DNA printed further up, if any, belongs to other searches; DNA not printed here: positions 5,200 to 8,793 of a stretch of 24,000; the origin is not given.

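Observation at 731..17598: A CO2-concentrating island arranged around form IA RuBisCO, with no carboxysome genes in the window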

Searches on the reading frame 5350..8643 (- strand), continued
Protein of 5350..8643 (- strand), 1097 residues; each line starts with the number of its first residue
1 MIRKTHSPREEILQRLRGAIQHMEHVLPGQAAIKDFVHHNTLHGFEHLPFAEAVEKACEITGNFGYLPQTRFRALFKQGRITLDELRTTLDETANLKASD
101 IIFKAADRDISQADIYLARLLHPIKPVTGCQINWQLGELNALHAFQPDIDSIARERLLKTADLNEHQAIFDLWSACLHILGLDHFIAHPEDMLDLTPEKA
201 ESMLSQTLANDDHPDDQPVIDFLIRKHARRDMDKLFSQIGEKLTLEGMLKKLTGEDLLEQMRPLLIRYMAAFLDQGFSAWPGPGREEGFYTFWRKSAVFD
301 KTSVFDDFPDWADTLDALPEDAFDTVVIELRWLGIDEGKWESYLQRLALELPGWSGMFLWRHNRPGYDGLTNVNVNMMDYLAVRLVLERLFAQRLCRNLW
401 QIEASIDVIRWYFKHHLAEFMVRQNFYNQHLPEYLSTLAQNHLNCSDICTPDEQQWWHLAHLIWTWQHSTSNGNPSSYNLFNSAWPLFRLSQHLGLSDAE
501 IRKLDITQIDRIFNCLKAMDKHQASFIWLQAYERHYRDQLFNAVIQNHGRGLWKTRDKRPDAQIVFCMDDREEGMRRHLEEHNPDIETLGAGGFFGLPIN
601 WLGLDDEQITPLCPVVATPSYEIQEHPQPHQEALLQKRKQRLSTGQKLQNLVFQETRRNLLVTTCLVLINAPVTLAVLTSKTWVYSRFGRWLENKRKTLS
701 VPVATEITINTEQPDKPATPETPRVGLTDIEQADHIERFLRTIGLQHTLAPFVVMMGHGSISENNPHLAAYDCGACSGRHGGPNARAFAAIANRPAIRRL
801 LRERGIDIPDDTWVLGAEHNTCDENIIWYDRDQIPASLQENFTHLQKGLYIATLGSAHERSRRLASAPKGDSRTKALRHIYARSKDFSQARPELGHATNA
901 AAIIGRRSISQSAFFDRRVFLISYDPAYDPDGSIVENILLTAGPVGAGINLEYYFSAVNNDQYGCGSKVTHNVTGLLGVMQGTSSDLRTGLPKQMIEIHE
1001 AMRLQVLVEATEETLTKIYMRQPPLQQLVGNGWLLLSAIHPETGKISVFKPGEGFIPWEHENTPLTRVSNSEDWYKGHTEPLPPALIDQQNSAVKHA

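Call 64: find_encoding_contigs(protein=P0353, flank=10000, max_places=1)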
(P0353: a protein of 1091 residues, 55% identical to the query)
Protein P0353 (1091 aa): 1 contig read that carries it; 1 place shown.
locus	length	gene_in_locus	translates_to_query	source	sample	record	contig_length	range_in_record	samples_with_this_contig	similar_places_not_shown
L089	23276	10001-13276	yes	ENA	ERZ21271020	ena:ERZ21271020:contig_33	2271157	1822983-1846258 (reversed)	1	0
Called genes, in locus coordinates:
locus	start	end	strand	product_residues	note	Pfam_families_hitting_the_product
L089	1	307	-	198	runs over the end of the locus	PF07963:N_methyl (weak), PF12019:GspH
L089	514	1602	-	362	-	PF00890:FAD_binding_2, PF01266:DAO, PF03486:HI0933_like (faint), PF07992:Pyr_redox_2 (faint), PF12831:FAD_oxidored (weak)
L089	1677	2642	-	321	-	-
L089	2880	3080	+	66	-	PF02597:ThiS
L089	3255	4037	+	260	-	PF05690:ThiG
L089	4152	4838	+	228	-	PF02390:Methyltransf_4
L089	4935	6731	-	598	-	PF00916:Sulfate_transp, PF01740:STAS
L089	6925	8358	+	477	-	PF03600:CitMHS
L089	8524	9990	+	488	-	PF01059:Oxidored_q5_N (weak), PF00361:Proton_antipo_M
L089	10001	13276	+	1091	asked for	PF10070:DabA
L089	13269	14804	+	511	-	PF00662:Proton_antipo_N, PF00361:Proton_antipo_M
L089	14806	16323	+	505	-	PF00361:Proton_antipo_M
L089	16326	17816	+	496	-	PF00361:Proton_antipo_M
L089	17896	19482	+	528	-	PF13671:AAA_33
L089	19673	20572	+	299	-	PF00485:PRK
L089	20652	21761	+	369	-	PF08495:FIST, PF10442:FIST_C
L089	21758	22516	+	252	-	PF01026:TatD_DNase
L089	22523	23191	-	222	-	PF18306:LDcluster4, PF03641:Lysine_decarbox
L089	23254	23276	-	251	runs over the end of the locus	PF01553:Acyltransferase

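Call 65: find_encoding_contigs(protein=P0390, flank=10000, max_places=1)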
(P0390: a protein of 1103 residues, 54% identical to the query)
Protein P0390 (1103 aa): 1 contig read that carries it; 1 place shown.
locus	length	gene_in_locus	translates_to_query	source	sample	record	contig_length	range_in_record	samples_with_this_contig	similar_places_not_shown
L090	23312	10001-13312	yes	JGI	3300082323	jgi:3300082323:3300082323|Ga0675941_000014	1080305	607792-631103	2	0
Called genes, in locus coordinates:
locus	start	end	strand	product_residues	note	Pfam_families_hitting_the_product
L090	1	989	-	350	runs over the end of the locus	-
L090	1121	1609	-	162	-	PF11008:DUF2846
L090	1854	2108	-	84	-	-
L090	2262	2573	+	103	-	PF13560:HTH_31, PF12844:HTH_19 (weak), PF01381:HTH_3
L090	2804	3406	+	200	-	-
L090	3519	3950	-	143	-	PF04266:ASCH (weak)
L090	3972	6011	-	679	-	PF00583:Acetyltransf_1 (weak), PF13673:Acetyltransf_10 (weak), PF13470:PIN_3 (faint)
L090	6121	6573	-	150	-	PF16358:RcsF (weak)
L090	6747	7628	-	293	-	PF18928:DUF5677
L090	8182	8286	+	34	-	-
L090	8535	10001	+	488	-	PF00361:Proton_antipo_M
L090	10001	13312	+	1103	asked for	PF10070:DabA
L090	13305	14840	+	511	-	PF00662:Proton_antipo_N, PF00361:Proton_antipo_M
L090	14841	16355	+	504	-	PF00361:Proton_antipo_M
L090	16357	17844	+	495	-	PF00361:Proton_antipo_M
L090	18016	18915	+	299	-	PF00485:PRK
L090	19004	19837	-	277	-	PF05552:MS_channel_1st_1, PF00924:MS_channel_2nd, PF21082:MS_channel_3rd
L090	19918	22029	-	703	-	PF05359:DUF748, PF27051:TamB_N (weak)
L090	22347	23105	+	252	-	PF00027:cNMP_binding, PF13545:HTH_Crp_2, PF00325:Crp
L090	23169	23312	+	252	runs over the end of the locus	PF01026:TatD_DNase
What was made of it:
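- The cassette lies next to phosphoribulokinase in L089 and L090: calls 64, 65.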

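Call 66: find_encoding_contigs(protein=P0334, flank=10000, max_places=1)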
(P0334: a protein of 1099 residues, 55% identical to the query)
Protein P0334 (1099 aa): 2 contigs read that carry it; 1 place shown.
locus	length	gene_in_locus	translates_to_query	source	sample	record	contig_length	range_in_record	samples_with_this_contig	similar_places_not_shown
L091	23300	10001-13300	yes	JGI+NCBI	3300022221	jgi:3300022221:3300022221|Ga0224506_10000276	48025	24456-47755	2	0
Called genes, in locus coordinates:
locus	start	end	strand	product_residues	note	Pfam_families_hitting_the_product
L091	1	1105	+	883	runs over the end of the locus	PF03445:DUF294 (weak), PF01909:NTP_transf_2 (weak), PF08335:GlnD_UR_UTase, PF27444:GlnD_3rd, PF01966:HD, PF27446:GlnD_5th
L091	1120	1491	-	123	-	PF00903:Glyoxalase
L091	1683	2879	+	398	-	PF00155:Aminotran_1_2, PF12897:Asp_aminotransf (weak)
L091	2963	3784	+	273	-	PF14805:THDPS_N_2, PF25084:LbH_EIF2B (faint), PF00132:Hexapep, PF14602:Hexapep_2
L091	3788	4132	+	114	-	PF03960:ArsC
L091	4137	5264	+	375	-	PF01546:Peptidase_M20, PF07687:M20_dimer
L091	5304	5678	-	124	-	-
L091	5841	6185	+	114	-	PF02962:CHMI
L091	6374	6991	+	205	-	PF00484:Pro_CA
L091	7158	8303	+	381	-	PF18599:LCIB_C_CA (faint)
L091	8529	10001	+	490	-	PF00361:Proton_antipo_M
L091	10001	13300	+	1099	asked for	PF10070:DabA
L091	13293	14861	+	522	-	PF00662:Proton_antipo_N, PF00361:Proton_antipo_M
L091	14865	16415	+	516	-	PF00361:Proton_antipo_M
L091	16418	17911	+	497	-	PF00361:Proton_antipo_M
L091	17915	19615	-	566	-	PF03553:Na_H_antiporter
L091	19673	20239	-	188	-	PF03625:DUF302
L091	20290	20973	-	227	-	PF00814:TsaD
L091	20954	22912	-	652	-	PF04851:ResIII (faint), PF00270:DEAD (weak), PF13307:Helicase_C_2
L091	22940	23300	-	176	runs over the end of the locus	-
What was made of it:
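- L091 has an ordinary beta-CA beside the LCIB-like gene, so the latter may not be a plain CA (call 66). The cassette is linked to PRK, SulP and CA genes rather than to cso genes (calls 64-66). It sits beside an ordinary beta-CA in L091 (call 66).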

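Call 67: find_encoding_contigs(protein=P0318, flank=10000, max_places=1)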
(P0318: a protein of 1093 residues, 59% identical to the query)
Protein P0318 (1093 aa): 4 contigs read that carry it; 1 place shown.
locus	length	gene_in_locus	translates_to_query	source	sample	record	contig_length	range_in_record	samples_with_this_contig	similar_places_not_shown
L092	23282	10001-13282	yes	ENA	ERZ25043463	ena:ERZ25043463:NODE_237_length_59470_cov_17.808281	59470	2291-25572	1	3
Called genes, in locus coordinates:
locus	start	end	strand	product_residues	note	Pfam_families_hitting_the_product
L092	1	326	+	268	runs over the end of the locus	PF13814:Replic_Relax (weak)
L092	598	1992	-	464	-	PF20172:DUF6538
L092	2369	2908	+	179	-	-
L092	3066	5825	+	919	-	PF08376:NIT (weak), PF00989:PAS, PF08448:PAS_4, PF13426:PAS_9, PF00990:GGDEF, PF00563:EAL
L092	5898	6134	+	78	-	-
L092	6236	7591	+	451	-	PF00989:PAS, PF13188:PAS_8 (faint), PF08448:PAS_4 (weak), PF13426:PAS_9, PF00989:PAS (weak), PF08448:PAS_4, PF12860:PAS_7 (weak), PF00990:GGDEF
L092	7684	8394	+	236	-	PF12119:DUF3581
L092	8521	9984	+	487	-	PF00361:Proton_antipo_M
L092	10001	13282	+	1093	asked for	PF10070:DabA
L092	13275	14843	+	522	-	PF00662:Proton_antipo_N, PF00361:Proton_antipo_M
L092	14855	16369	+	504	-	PF00361:Proton_antipo_M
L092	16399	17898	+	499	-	PF00361:Proton_antipo_M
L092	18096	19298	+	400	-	PF03486:HI0933_like, PF22780:HI0933_like_1st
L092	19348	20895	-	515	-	PF14321:DUF4382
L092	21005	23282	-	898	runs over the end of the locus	PF04879:Molybdop_Fe4S4, PF00384:Molybdopterin, PF01568:Molydop_binding, PF04324:Fer2_BFD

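Call 68: find_encoding_contigs(protein=P0329, flank=10000, max_places=1)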
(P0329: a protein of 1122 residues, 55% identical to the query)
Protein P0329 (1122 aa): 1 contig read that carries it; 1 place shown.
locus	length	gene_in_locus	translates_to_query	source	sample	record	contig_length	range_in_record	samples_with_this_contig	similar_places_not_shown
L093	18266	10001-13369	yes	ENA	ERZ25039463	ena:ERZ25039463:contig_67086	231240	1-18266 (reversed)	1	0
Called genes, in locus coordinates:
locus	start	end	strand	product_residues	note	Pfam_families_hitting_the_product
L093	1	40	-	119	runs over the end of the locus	PF13682:CZB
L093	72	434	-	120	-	PF03259:Robl_LC7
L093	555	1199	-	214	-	-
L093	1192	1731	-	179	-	PF00071:Ras (weak), PF03029:ATP_bind_1 (weak)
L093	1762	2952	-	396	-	-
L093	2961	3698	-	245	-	PF14559:TPR_19 (faint)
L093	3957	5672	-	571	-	PF13672:PP2C_2, PF07714:PK_Tyr_Ser-Thr, PF00069:Pkinase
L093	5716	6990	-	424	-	PF07690:MFS_1, PF13347:MFS_2 (weak)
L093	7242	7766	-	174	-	PF18914:DUF5666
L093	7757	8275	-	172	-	PF18914:DUF5666 (weak)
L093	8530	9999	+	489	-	PF00361:Proton_antipo_M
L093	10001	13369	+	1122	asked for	PF10070:DabA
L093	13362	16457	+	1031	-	PF00662:Proton_antipo_N, PF00361:Proton_antipo_M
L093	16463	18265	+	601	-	?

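Call 69: find_encoding_contigs(protein=P0357, flank=10000, max_places=1)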
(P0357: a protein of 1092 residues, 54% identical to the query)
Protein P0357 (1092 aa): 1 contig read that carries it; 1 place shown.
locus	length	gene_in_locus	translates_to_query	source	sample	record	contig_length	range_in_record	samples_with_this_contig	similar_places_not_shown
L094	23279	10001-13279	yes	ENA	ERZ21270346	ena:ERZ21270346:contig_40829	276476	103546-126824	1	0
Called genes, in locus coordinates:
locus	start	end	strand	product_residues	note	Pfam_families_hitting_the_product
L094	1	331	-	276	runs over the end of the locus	PF12974:Phosphonate-bd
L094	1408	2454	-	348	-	PF00027:cNMP_binding, PF00581:Rhodanese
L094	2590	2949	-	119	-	PF10052:DUF2288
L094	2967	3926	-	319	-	-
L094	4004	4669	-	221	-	PF13847:Methyltransf_31, PF08241:Methyltransf_11, PF13649:Methyltransf_25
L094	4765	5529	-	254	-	-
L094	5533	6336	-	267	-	PF00899:ThiF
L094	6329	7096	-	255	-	PF01026:TatD_DNase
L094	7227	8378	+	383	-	PF05684:DUF819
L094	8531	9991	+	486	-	PF00361:Proton_antipo_M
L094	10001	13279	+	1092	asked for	PF10070:DabA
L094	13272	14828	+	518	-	PF00662:Proton_antipo_N, PF00361:Proton_antipo_M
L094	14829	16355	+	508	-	PF00361:Proton_antipo_M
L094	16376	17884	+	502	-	PF00361:Proton_antipo_M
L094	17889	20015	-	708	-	PF08351:TmcA_N, PF05127:NAT10_TcmA_helicase, PF00583:Acetyltransf_1 (weak), PF13718:GNAT_acetyltr_2, PF17176:tRNA_bind_3 (faint)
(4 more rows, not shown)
